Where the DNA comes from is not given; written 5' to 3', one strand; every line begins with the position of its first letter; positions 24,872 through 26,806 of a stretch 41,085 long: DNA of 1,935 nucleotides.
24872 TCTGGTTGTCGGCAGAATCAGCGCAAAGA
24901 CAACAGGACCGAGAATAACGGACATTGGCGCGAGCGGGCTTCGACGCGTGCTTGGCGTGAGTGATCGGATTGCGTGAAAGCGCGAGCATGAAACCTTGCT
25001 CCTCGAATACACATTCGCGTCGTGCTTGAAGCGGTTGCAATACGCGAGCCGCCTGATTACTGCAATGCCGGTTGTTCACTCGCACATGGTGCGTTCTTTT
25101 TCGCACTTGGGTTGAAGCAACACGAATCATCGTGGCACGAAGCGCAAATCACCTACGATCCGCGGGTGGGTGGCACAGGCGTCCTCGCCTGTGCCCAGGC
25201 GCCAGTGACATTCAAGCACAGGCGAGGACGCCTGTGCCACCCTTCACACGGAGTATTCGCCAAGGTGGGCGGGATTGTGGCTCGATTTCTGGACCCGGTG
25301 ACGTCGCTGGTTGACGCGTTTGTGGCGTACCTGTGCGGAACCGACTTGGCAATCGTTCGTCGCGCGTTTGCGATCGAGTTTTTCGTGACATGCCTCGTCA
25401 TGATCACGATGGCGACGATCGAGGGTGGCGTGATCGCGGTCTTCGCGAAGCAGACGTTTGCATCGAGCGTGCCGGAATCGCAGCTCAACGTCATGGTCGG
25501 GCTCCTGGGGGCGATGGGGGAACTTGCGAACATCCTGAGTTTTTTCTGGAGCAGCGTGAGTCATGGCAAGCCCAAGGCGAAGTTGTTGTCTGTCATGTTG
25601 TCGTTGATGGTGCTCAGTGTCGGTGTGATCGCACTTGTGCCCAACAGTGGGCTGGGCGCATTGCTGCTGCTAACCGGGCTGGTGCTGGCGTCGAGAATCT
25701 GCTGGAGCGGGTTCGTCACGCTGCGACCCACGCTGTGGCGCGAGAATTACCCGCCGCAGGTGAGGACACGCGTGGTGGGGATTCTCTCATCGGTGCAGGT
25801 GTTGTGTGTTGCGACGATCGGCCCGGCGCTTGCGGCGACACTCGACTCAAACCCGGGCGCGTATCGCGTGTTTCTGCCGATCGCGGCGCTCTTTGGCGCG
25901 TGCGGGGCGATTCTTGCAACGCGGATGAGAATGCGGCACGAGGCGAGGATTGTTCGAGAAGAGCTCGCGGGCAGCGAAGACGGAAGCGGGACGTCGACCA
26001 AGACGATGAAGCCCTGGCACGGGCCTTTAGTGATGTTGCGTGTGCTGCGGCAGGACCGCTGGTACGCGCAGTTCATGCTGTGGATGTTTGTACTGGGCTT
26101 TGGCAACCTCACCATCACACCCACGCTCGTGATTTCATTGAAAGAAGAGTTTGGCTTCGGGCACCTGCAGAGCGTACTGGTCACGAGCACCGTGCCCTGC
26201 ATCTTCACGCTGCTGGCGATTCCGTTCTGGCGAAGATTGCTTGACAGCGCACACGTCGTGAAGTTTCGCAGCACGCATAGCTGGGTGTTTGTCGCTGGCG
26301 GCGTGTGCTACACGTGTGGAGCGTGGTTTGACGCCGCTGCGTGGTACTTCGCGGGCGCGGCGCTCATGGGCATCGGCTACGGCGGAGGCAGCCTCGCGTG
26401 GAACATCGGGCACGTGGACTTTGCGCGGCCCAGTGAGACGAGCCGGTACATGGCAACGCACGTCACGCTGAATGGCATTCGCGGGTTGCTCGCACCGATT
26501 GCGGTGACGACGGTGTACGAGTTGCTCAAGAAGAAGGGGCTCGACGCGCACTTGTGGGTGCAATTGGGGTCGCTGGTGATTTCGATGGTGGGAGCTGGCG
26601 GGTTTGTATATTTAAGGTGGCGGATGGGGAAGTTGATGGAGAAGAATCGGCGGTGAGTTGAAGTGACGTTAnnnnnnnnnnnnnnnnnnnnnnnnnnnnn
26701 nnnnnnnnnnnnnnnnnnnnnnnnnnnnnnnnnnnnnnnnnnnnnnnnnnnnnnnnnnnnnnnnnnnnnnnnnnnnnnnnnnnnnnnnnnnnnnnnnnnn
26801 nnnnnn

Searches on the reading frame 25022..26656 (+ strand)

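Call 51: search_protein_families(library=pfam, proteins=[window:25022-26656:+], max_evalue=0.0001)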
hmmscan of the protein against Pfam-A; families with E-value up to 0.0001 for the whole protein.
window:25022-26656:+ (544 aa): 1 family
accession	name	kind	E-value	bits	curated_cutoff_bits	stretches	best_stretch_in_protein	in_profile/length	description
PF07690.21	MFS_1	-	2.7e-18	66.5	33.4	1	121-492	3-347/347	Major Facilitator Superfamily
